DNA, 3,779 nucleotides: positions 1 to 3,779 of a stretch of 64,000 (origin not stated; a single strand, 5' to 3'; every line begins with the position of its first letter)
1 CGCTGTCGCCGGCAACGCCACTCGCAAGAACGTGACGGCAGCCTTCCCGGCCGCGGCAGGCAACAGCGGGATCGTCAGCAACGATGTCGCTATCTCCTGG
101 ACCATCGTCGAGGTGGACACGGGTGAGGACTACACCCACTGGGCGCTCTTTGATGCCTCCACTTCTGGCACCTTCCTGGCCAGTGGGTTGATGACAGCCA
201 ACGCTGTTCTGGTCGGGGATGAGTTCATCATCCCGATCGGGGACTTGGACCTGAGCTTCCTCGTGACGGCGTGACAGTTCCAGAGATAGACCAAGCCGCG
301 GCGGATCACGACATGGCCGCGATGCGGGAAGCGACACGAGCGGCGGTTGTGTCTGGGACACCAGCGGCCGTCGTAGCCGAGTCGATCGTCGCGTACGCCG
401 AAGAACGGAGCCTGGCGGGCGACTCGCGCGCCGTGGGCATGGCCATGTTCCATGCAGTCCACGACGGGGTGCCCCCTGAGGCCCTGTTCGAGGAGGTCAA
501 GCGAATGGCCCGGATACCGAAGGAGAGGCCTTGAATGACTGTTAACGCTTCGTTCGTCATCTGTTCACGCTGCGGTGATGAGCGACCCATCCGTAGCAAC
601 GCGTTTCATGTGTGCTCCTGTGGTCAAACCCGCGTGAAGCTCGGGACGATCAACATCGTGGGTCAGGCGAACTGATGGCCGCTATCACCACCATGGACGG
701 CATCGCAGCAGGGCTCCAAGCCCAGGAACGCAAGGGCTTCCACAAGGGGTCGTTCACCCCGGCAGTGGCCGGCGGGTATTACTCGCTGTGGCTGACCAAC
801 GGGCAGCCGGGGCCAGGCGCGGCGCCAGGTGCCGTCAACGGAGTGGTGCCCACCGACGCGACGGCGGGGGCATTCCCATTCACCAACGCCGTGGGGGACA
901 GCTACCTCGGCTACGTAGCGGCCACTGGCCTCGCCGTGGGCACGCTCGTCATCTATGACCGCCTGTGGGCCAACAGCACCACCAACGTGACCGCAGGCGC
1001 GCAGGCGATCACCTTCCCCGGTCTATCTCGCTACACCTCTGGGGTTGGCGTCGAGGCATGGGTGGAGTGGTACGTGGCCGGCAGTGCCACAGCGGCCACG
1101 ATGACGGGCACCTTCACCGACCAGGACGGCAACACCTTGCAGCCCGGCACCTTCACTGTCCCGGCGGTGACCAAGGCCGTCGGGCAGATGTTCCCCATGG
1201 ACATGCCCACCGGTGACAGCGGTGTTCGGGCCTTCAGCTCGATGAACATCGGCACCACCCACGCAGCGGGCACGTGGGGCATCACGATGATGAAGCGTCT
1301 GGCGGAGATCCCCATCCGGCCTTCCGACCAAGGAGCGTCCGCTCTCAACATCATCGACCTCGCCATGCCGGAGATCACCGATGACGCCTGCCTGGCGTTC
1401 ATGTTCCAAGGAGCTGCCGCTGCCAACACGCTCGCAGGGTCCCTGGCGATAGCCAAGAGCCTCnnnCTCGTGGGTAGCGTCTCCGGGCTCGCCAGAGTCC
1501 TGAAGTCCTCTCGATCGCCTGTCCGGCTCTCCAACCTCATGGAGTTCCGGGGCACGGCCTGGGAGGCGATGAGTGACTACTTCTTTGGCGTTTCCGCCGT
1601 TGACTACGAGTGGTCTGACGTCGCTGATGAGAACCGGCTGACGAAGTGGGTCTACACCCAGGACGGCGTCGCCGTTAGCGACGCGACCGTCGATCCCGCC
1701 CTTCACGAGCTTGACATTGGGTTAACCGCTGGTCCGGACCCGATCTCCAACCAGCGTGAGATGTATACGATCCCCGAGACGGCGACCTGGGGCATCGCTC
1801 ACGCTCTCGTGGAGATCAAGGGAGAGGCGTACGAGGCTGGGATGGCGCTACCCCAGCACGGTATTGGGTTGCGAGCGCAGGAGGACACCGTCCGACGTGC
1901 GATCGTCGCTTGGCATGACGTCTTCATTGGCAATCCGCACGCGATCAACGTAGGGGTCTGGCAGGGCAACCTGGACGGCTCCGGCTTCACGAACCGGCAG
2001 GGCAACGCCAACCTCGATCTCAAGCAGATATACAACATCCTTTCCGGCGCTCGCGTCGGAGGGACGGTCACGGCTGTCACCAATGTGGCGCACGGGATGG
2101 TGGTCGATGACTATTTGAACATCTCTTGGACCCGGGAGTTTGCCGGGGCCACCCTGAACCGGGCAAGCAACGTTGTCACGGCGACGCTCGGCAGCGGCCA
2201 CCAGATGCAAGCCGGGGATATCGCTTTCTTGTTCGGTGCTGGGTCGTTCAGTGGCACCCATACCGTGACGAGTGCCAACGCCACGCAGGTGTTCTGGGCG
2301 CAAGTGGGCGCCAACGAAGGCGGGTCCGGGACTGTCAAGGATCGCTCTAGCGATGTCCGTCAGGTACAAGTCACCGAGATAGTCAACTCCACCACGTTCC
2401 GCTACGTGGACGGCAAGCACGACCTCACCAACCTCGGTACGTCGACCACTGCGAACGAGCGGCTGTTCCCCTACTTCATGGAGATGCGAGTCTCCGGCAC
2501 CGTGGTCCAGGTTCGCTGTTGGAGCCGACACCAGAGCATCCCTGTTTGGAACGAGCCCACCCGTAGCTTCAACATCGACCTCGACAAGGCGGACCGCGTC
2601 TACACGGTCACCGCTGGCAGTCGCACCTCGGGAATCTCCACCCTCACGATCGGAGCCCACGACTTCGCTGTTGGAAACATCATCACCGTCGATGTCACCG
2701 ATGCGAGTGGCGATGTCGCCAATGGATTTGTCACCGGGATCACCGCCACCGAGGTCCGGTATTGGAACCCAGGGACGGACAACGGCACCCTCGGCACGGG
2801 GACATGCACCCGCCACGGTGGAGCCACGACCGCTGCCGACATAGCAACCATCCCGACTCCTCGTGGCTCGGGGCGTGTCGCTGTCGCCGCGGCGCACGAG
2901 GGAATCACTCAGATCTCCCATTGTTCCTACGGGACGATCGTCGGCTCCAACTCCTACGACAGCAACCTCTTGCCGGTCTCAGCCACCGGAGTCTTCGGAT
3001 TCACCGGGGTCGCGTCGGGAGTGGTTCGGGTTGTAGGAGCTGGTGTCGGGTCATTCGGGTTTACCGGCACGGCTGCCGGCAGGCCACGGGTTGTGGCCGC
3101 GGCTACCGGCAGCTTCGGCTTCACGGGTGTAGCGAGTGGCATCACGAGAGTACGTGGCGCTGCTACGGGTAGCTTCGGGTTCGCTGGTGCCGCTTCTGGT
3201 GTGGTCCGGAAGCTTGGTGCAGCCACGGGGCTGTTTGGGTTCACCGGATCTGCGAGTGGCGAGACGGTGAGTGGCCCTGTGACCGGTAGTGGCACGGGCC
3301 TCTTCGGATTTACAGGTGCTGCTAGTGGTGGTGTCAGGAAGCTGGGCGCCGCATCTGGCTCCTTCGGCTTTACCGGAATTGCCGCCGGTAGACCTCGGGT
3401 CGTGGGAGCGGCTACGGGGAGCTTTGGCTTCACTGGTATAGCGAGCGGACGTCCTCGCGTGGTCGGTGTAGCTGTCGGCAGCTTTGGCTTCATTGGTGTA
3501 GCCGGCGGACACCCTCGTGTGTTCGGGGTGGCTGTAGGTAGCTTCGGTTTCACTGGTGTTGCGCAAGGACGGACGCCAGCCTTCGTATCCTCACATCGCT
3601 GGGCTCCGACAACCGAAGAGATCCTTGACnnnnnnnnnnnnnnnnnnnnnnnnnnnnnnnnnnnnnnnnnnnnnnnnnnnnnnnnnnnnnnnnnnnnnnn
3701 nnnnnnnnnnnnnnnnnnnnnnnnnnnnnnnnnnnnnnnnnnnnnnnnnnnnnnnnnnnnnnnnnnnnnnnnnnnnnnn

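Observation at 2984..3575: Thirteen near-identical Gly-rich 20-aa repeats (60-bp DNA tandem repeats) inside the 1070-aa minor tail protein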

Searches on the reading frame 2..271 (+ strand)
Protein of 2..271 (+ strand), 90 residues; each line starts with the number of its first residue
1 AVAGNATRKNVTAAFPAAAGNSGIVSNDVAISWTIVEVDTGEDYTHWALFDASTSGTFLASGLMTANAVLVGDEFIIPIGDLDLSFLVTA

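Call 23: search_protein_families(library=pfam, proteins=[window:2-271:+], max_evalue=1)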
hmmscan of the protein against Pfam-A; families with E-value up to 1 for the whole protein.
window:2-271:+ (90 aa): 1 family
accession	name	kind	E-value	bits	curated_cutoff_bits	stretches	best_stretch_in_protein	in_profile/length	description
PF23140.1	Gp80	-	4.5e-14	53.3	27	1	3-84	45-127/128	Podophage GP4 fiber I protein gp80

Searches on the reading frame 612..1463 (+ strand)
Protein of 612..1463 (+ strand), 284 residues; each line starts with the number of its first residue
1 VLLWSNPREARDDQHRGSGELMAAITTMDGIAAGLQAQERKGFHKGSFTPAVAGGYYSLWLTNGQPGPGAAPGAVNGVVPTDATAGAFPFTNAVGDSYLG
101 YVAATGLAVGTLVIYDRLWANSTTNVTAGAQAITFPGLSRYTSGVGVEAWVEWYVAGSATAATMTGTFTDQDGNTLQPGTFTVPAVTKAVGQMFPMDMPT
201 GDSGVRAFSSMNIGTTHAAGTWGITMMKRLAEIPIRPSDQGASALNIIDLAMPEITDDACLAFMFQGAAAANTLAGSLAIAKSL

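Call 5: search_protein_families(library=pfam, proteins=[window:612-1463:+], max_evalue=0.01)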
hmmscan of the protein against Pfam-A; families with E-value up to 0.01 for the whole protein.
window:612-1463:+ (284 aa): 0 families

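Call 8: search_protein_families(library=phrogs, proteins=[window:612-1463:+], max_evalue=0.01)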
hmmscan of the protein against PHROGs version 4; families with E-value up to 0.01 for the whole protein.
window:612-1463:+ (284 aa): 0 families

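Call 23: search_protein_families(library=pfam, proteins=[window:612-1463:+], max_evalue=1)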
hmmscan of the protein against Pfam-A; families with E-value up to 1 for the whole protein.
window:612-1463:+ (284 aa): 0 families

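Call 47: search_protein_families(library=ncbifam, proteins=[window:612-1463:+], max_evalue=0.01)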
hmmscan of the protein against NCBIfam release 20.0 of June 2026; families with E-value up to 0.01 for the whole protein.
window:612-1463:+ (284 aa): 0 families

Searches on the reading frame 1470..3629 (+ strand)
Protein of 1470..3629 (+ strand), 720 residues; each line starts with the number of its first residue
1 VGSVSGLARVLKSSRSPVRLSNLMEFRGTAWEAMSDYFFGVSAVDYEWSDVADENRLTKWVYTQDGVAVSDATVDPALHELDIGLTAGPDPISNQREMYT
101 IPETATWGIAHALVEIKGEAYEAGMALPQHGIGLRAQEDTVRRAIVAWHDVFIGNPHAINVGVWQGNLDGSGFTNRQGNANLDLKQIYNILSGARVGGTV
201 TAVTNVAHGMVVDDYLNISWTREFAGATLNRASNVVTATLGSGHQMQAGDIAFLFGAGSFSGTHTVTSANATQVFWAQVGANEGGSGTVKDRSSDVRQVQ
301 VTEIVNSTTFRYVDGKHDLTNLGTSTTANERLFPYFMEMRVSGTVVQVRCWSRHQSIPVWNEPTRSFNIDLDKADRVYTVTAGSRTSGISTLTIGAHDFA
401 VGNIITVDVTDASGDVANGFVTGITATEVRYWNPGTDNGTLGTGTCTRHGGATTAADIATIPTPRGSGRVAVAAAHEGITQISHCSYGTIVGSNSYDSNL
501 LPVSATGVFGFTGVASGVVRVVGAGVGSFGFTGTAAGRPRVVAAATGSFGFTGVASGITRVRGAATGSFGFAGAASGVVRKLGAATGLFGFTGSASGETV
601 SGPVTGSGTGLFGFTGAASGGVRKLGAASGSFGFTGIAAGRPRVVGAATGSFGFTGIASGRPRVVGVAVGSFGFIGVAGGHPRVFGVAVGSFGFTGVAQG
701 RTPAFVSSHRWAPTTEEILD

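Call 50: predict_structure(alignment_id=A2)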
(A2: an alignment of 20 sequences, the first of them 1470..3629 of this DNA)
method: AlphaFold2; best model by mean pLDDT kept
length: 720 residues; sequences in the alignment: 20
mean_pLDDT: 69.0   pTM: 0.63
mean pLDDT of the five models: 69.0, 68.8, 66.2, 66.1, 66.0
residues with pLDDT >= 90: 176; 70-90: 223; 50-70: 99; < 50: 222
segments of 3 or more residues with pLDDT < 50: 1-39, 104-106, 152-154, 503-526, 534-537, 539-545, 555-559, 561-565, 577-585, 594-612, 617-649, 651-720
pLDDT, mean of each block of 10 residues (from residue 1): 29 36 36 41 76 87 69 87 74 77 62 81 62 87 88 61 90 87 80 92 86 82 89 96 89 93 96 95 94 80 91 90 77 85 85 82 82 94 94 91 89 86 91 89 93 91 82 75 79 70 43 41 48 50 51 50 51 52 49 46 41 49 42 44 44 43 40 40 39 35 28 27
secondary structure, 60 per line:
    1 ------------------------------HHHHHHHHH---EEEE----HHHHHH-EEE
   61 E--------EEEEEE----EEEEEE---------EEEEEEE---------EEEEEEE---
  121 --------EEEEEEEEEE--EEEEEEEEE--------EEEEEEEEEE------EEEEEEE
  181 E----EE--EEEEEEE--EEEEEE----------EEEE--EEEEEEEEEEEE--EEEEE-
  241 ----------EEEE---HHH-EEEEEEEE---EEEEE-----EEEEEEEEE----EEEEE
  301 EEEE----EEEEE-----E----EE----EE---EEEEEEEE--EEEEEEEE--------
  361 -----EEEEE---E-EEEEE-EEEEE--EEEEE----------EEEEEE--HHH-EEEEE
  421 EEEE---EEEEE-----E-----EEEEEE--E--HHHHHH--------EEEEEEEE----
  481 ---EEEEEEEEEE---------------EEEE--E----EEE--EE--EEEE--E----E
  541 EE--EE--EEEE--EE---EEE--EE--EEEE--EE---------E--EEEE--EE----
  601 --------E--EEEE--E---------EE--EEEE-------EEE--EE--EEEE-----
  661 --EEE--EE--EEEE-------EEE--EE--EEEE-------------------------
elements in order (helices of 4 or more, strands of 3 or more residues): H31-39 E43-46 H51-56 E58-61 E70-75 E80-85 E95-101 E111-117 E129-138 E141-149 E158-167 E174-181 E190-196 E199-204 E215-218 E221-232 E235-239 E251-254 E262-269 E273-277 E283-291 E296-304 E309-313 E335-342 E345-352 E366-370 E376-380 E382-386 E389-393 E404-409 E416-424 E428-432 E444-449 H455-460 E469-476 E484-493 E509-512 E520-522 E529-532 E540-542 E549-552 E560-562 E569-572 E589-592 E612-615 E632-635 E643-645 E652-655 E663-665 E672-675 E683-685 E692-695

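Call 56: fold_search(model_id=the predicted structure, library=pdb)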
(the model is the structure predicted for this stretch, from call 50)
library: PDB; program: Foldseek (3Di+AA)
matches with E <= 10: 951; with E <= 0.001: 11
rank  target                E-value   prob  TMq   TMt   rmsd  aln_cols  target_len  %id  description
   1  4hiz_A                1.7e-05  0.99  0.11  0.12  19.1       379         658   13  Phage phi92 endosialidase (released 2014-01-15)
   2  4hiz_B                2.9e-05  0.92  0.12  0.13  21.2       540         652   11  Phage phi92 endosialidase (released 2014-01-15)
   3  4hiz_C                2.9e-05  0.90  0.12  0.12  21.6       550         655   12  Phage phi92 endosialidase (released 2014-01-15)
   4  3gvk_B                5.4e-05  0.97  0.11  0.11  19.5       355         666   14  Crystal structure of endo-neuraminidase NF mutant (released 2010-03-02)
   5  3ju4                  6.3e-05  0.96  0.10  0.11  19.7       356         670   13  Crystal Structure Analysis of EndosialidaseNF at 0.98 A Resolution (released 2010-02-02)
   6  3gvj_A                1.6e-04  0.80  0.10  0.11  20.8       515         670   11  Crystal structure of an endo-neuraminidaseNF mutant (released 2010-03-02)
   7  3gvk_A                1.9e-04  0.91  0.11  0.12  19.8       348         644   14  Crystal structure of endo-neuraminidase NF mutant (released 2010-03-02)
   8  1v0e_A                3.0e-04  0.90  0.11  0.11  19.6       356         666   14  Endosialidase of Bacteriophage K1F (released 2004-12-13)
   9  7eeb_E                3.0e-04  0.23  0.08  0.06  22.8       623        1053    7  Structure of the CatSpermasome (released 2021-07-28)
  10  1ohf_D                4.6e-04  0.10  0.06  0.07  23.4       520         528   11  The refined structure of Nudaurelia capensis omega virus (released 2004-02-26)
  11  3s6p_D                5.1e-04  0.13  0.08  0.09  29.2       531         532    8  Crystal Structure of Helicoverpa Armigera Stunt Virus (released 2012-05-30)
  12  3s6p_C                1.3e-03  0.05  0.05  0.06  27.2       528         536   10  Crystal Structure of Helicoverpa Armigera Stunt Virus (released 2012-05-30)
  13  1ohf_B                1.5e-03  0.08  0.06  0.08  22.4       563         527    8  The refined structure of Nudaurelia capensis omega virus (released 2004-02-26)
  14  3s6p_B                1.6e-03  0.08  0.07  0.09  28.8       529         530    8  Crystal Structure of Helicoverpa Armigera Stunt Virus (released 2012-05-30)
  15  8t2v_A                1.9e-03  0.06  0.05  0.04  34.7       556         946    9  Cryo-EM Structures of Full-length Integrin alphaIIbbeta3 in Native Lipids (released 2023-07-26)
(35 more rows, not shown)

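Call 84: find_related_loci(query=A2, collection=viral_contigs, flank=8000)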
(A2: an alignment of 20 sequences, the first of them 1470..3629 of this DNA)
Query A2 (720 aa) in viral_contigs; peptide patterns used: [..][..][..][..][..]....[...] (x = any residue, [..] = any of these).
11 stretches matched a pattern; 1 encode a relative of the query (tblastn E <= 1e-3); 1 distinct loci.
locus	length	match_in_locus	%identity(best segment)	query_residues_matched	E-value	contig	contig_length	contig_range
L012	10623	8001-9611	71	1-540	0e+0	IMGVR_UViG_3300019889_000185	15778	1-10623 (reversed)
